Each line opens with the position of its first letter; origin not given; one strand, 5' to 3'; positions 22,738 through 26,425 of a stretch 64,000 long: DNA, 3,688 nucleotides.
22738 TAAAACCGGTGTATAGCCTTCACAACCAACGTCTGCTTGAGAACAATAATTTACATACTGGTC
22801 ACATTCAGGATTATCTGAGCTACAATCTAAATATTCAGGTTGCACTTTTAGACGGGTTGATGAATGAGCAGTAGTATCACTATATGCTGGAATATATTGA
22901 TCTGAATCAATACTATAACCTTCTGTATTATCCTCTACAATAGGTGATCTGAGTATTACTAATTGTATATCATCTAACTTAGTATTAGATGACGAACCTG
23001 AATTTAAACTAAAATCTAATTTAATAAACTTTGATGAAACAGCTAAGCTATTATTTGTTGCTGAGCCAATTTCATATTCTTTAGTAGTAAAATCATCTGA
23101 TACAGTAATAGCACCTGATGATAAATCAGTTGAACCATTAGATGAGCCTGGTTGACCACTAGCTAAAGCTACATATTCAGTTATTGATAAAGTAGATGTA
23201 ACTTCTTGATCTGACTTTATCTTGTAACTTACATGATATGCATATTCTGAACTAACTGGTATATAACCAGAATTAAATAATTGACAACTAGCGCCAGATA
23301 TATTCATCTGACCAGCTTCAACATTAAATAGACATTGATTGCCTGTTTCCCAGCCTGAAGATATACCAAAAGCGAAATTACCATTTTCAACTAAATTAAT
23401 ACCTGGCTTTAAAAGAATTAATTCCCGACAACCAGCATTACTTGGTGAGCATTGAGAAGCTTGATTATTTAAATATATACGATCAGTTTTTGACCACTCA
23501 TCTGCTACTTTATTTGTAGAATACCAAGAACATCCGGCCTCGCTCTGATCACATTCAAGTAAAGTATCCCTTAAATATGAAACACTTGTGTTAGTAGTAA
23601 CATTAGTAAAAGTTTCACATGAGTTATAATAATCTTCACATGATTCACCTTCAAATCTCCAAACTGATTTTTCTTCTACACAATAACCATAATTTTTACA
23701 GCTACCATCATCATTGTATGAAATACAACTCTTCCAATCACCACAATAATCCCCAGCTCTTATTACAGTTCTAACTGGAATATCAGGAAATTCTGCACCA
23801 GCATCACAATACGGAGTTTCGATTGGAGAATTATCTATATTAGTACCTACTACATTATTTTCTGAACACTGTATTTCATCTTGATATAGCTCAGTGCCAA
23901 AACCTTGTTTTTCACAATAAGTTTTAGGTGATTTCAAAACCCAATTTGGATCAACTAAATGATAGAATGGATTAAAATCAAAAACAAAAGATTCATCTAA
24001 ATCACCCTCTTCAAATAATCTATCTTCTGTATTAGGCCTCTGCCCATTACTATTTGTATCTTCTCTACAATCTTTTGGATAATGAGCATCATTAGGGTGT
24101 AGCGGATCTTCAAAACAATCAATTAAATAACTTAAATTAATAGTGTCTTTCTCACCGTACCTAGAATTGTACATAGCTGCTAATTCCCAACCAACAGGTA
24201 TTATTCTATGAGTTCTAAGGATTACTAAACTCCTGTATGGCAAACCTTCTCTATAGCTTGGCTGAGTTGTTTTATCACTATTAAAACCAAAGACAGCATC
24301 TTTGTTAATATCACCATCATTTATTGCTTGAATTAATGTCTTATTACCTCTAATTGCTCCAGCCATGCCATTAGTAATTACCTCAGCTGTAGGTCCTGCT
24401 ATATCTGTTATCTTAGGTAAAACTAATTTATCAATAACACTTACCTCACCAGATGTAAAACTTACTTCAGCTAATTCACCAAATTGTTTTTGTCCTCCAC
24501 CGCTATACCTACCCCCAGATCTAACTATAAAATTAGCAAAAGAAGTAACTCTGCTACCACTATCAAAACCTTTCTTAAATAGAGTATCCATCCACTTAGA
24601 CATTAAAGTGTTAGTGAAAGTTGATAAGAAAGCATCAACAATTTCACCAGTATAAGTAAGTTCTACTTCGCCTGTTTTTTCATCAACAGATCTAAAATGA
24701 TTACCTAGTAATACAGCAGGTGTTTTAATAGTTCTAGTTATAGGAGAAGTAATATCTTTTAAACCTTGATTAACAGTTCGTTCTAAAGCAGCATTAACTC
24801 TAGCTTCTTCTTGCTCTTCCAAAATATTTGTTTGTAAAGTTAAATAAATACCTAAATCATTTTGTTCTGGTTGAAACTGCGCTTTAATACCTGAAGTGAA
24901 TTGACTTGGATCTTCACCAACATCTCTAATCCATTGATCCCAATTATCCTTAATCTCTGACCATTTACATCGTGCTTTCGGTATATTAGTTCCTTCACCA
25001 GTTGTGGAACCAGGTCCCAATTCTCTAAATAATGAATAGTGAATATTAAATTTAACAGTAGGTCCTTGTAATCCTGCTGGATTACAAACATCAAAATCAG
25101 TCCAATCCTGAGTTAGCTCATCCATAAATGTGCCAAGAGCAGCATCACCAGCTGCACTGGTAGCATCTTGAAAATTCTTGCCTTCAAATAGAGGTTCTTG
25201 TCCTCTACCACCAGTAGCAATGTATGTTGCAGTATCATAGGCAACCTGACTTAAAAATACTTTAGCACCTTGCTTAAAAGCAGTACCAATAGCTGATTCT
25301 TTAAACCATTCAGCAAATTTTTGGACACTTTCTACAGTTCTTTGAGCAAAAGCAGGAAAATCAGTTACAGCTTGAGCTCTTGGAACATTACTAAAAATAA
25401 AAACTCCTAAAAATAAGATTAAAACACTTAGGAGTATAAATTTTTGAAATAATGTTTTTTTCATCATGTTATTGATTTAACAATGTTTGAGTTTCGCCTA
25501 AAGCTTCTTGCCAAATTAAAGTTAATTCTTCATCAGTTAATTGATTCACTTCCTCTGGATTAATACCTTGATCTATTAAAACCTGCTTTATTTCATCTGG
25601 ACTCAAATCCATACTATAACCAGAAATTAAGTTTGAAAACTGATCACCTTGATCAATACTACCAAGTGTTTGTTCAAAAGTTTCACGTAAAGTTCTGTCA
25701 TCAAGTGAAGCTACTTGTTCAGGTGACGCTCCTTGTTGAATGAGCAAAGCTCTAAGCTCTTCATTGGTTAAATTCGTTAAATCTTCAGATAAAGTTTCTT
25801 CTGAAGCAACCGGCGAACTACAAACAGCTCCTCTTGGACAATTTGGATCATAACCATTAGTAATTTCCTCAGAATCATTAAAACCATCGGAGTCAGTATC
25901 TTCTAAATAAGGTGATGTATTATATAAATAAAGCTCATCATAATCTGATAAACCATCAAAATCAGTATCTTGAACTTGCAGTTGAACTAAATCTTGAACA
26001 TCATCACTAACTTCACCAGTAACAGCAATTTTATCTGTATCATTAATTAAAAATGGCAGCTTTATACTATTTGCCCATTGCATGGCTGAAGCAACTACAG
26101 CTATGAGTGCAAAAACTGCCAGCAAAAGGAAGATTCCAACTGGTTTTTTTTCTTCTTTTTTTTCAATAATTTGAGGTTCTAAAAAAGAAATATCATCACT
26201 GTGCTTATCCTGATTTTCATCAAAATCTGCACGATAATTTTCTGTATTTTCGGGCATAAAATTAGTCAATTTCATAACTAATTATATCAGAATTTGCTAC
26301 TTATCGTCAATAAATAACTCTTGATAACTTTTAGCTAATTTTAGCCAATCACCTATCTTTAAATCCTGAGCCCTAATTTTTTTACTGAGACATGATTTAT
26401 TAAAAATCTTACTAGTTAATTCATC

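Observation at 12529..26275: Four-gene surface operon: TSP3-repeat anchor, 2801-aa Cys-rich secreted giant protein, 1084-aa polytopic membrane partner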

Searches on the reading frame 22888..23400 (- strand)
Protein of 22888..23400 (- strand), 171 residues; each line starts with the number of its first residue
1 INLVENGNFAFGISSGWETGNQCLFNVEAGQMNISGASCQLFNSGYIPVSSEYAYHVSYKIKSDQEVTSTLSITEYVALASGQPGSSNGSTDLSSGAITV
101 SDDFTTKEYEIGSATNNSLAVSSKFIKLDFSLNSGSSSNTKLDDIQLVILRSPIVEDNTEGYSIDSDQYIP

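Call 71: search_protein_families(library=pfam, proteins=[window:22888-23400:-], max_evalue=1)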
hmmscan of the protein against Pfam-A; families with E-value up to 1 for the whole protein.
window:22888-23400:- (171 aa): 0 families

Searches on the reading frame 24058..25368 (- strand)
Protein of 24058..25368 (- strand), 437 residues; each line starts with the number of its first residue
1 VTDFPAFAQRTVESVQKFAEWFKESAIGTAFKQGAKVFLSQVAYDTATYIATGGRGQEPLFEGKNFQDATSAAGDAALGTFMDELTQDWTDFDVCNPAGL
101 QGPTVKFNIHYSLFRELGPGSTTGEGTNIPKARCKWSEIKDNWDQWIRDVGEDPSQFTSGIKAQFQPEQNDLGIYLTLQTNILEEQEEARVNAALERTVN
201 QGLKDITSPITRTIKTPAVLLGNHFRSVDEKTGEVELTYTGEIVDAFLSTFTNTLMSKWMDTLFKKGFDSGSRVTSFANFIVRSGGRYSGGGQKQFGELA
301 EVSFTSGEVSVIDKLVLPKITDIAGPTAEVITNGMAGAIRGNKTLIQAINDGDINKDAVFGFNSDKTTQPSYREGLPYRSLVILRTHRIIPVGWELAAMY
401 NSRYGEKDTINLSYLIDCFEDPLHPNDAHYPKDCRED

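Call 46: predict_structure(alignment_id=A2)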
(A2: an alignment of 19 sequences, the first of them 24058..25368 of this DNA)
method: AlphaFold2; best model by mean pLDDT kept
length: 437 residues; sequences in the alignment: 19
mean_pLDDT: 53.5   pTM: 0.31
mean pLDDT of the five models: 53.5, 52.4, 50.5, 48.0, 47.4
residues with pLDDT >= 90: 0; 70-90: 92; 50-70: 136; < 50: 209
segments of 3 or more residues with pLDDT < 50: 1-8, 24-28, 56-58, 88-92, 99-132, 160-183, 196-241, 243-308
pLDDT, mean of each block of 10 residues (from residue 1): 48 52 49 53 53 48 54 59 53 54 37 33 32 62 66 57 46 42 52 51 31 32 34 33 42 41 40 27 30 32 36 70 63 86 82 87 86 83 82 80 75 72 58 50
secondary structure, 60 per line:
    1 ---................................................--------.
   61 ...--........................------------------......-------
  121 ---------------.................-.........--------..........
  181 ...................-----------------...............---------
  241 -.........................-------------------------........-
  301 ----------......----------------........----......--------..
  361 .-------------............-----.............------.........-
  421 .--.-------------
elements in order: H4-51 H60-63 H66-89 H108-113 H136-152 H154-162 H171-199 H217-231 H242-266 H292-299 H311-316 H333-340 H345-350 E359-361 E375-377 H378-386 H392-404 H412-419

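Call 59: fold_search(model_id=the predicted structure, library=pdb)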
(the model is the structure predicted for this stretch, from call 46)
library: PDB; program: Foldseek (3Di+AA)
matches with E <= 10: 51; with E <= 0.001: 0
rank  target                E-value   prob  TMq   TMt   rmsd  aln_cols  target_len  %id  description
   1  7ung_D1               9.3e-01  0.06  0.08  0.09  57.3       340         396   16  48-nm repeat of the human respiratory doublet microtubule (released 2022-10-05)
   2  8to0_g                1.4e+00  0.09  0.13  0.14  53.2       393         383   15  48-nm repeating structure of doublets from mouse sperm flagella (released 2023-11-01)
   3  8ywf_R                1.8e+00  0.06  0.10  0.11  23.5       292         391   11  Cryo-EM structure of GLP1 complex bound with Retatrutide (released 2025-04-16)
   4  8jkm_A                1.9e+00  0.06  0.11  0.09  27.2       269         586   13  RN-1747 bound state of mTRPV4 (released 2023-12-13)
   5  8jvi_A                2.0e+00  0.03  0.09  0.07  24.0       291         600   14  Structure of human TRPV4 with antagonist A2 (released 2024-05-08)
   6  9cpc_3T               2.1e+00  0.03  0.08  0.08  50.9       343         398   14  Atomic model of porcine brain ventricles cilia doublet microtubule (48-nm periodicity) (released 2024-10-23)
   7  8ka6_A                2.7e+00  0.08  0.07  0.17  21.6       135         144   19  De novo design protein -NA7 (released 2024-08-07)
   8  7vgx_R                3.3e+00  0.03  0.08  0.11  24.7       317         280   10  Neuropeptide Y Y1 Receptor (NPY1R) in Complex with G Protein and its endogeneous Peptide-Agonist Neuropeptide Y (NPY) (released 2022-02-23)
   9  9ki1_u                3.9e+00  0.02  0.08  0.08  26.8       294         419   10  Baseplate structure of Escherichia phage Mu (released 2025-02-12)
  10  8a1g_A                4.1e+00  0.08  0.13  0.22  20.3       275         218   11  Structure of the SNX1-SNX5 complex (released 2023-06-14)
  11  2qj0                  4.1e+00  0.06  0.12  0.07  23.7       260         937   14  Structure of the yeast U-box-containing ubiquitin ligase Ufd2p (released 2007-09-18)
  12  6p6i_B                4.5e+00  0.03  0.10  0.08  28.3       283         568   13  Structure of YbtPQ importer (released 2020-03-04)
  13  7bb7_A                4.5e+00  0.03  0.11  0.15  25.7       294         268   14  AVP-V2R-Galphas-beta1-gamma2-Nb35(T state) (released 2021-06-02)
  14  3ezu                  4.7e+00  0.02  0.06  0.08  24.7       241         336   11  Crystal structure of multidomain protein of unknown function with GGDEF-domain (NP_951600.1) from GEOBACTER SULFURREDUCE (released 2008-11-18)
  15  4bne_B                5.5e+00  0.04  0.12  0.17  36.1       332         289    8  Pacsin2 Interacts with Membranes and Actin-Filaments (released 2014-05-14)
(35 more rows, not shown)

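Call 60: search_solved_structures(query=A2, max_evalue=10)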
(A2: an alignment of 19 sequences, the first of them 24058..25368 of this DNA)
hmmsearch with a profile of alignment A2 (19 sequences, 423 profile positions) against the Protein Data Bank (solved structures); distinct sequences matched with E-value up to 10: 11.
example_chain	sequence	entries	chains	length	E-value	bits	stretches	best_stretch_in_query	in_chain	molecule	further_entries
1z9e_A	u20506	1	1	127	0.1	14.9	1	90-184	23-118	PC4 and SFRS1 interacting protein 2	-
6tvm_A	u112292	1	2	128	0.11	14.9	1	90-181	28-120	PC4 and SFRS1-interacting protein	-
5tcu_LK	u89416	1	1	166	0.78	12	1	286-372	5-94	50S ribosomal protein L5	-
7aso_K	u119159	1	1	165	0.84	11.9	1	286-372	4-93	50S ribosomal protein L5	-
4wce_D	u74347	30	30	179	0.86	11.8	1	285-372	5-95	50S ribosomal protein L5 | Large ribosomal subunit protein uL5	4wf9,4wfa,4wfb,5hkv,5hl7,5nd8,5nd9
6fxc_AF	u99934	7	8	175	0.88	11.8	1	286-372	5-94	50S ribosomal protein L5 | Large ribosomal subunit protein uL5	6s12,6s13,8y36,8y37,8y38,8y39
6s0x_F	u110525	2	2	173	0.99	11.6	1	286-372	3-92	50S ribosomal protein L5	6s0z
5li0_G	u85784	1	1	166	1.3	11.3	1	287-372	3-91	50S ribosomal protein L5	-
9lbn_I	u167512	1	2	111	1.6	11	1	16-68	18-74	adaptor protein gp5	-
2r8t_A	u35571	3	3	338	2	10.6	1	24-78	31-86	Fructose-1,6-bisphosphatase class II glpX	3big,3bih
3d1r_A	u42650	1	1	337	2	10.6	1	24-78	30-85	Fructose-1,6-bisphosphatase class II glpX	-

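Call 70: search_protein_representatives(alignment_id=A2)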
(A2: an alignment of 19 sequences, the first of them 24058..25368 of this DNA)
Query: 19 sequences, 423 profile positions. Proteins with E-value up to 0.001 (for the whole library): 2348; up to 1e-10: 1347; up to 1e-30: 1129. The best 150 are listed.
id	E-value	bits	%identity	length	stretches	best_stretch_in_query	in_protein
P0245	1.9e-168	577.4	-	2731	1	6-422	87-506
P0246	6.5e-165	565.8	-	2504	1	12-422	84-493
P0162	1.0e-164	565.2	-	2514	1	3-422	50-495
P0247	2.3e-161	554.1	-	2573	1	9-405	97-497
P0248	1.1e-160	551.8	-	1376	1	9-403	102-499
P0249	4.9e-160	549.7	-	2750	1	15-422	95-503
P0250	3.7e-159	546.8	-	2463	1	8-404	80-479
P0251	1.5e-157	541.5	-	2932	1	14-422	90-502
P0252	1.9e-157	541.1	-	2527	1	6-422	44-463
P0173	1.1e-156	538.7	-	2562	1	3-422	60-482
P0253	5.7e-156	536.3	-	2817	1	6-418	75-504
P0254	1.3e-155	535.2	-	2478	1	7-407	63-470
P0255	2.0e-155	534.5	-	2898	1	7-422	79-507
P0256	1.1e-153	528.8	-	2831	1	13-422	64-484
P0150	2.4e-153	527.7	-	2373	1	5-422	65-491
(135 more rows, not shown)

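Call 71: search_protein_families(library=pfam, proteins=[window:24058-25368:-], max_evalue=1)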
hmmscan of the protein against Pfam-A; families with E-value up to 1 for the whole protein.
window:24058-25368:- (437 aa): 0 families

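Call 91: find_related_loci(query=A2, collection=metagenome_contigs, flank=10000)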
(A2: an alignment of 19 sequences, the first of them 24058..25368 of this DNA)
Query A2 (437 aa) in metagenome_contigs; peptide patterns used: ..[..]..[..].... (x = any residue, [..] = any of these).
259 stretches matched a pattern; 244 encode a relative of the query (tblastn E <= 1e-3); the best 80 are kept; 80 distinct loci.
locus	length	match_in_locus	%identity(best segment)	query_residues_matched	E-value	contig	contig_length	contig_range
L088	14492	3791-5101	66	1-437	0e+0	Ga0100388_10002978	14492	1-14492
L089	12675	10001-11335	47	1-437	8e-130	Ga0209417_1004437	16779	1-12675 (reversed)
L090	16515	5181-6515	47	1-437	8e-130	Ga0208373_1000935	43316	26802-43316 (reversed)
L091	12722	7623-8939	35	9-436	2e-67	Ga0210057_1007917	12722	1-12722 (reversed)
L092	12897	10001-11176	35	13-420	9e-66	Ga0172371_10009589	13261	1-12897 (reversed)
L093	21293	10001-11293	33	8-437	7e-66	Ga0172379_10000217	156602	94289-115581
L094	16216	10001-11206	36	9-419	7e-65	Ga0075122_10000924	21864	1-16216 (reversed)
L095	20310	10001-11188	35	1-420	1e-64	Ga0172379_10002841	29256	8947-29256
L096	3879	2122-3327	36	23-437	3e-64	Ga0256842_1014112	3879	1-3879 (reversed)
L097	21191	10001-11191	35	20-428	5e-64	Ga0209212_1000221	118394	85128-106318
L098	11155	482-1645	34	20-419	3e-63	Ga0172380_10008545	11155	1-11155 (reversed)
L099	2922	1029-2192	36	15-418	6e-63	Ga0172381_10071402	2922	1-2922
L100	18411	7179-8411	35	28-435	1e-61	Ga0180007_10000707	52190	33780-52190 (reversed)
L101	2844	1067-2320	33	3-420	3e-60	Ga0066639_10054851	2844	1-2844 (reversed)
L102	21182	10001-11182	33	13-419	4e-58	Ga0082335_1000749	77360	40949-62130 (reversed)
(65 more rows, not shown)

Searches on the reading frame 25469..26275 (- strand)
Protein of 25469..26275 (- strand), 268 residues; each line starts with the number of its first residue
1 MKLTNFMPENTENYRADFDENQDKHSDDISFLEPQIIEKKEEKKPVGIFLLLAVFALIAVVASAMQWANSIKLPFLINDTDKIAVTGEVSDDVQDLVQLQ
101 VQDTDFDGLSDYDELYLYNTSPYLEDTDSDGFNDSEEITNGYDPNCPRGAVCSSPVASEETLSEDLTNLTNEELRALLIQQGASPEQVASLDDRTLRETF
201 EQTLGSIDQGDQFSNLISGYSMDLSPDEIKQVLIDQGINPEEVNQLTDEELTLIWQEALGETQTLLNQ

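Call 4: search_protein_families(library=pfam, proteins=[window:25469-26275:-], max_evalue=1)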
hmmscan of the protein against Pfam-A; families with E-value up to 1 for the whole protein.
window:25469-26275:- (268 aa): 5 families
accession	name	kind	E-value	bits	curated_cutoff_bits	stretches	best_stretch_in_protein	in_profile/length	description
PF18884.5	TSP3_bac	-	7.3e-06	26.2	25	2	126-145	1-20/22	Bacterial TSP3 repeat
PF03020.21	LEM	-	0.0011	18.9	24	1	165-185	1-21/40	LEM domain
PF20582.4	UPF0758_N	-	0.0098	16.4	27.1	1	162-205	15-55/77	UPF0758 N-terminal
PF04282.18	DUF438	-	0.038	14.3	25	0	229-248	36-55/67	Family of unknown function (DUF438)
PF05922.21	Inhibitor_I9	-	0.081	14.1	21.2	1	185-236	16-68/82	Peptidase inhibitor I9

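Call 5: search_protein_families(library=ncbifam, proteins=[window:25469-26275:-], max_evalue=1)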
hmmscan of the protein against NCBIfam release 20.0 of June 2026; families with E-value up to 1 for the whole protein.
window:25469-26275:- (268 aa): 3 families
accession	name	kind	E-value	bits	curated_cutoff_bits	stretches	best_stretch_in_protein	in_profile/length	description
NF047639.1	throspo3_MtsD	equivalog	0.00087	17.5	800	1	99-148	456-504/651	cell-cell cohesion protein MtsD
NF033919.1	PA2779_fam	subfamily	0.0069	16.5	40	1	223-254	47-82/123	PA2779 family protein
NF033765.2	gliding_CglD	equivalog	0.01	13.6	400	1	87-146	64-129/1124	adventurous gliding motility lipoprotein CglD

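Call 11: search_protein_families(library=phrogs, proteins=[window:25469-26275:-], max_evalue=0.1)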
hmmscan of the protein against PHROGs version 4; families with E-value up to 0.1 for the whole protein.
window:25469-26275:- (268 aa): 2 families
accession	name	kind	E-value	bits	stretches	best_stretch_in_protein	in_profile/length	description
phrog_36046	-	unknown function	0.007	16.3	1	93-154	301-359/506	-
phrog_30618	-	unknown function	0.044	14.4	1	163-211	194-243/269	-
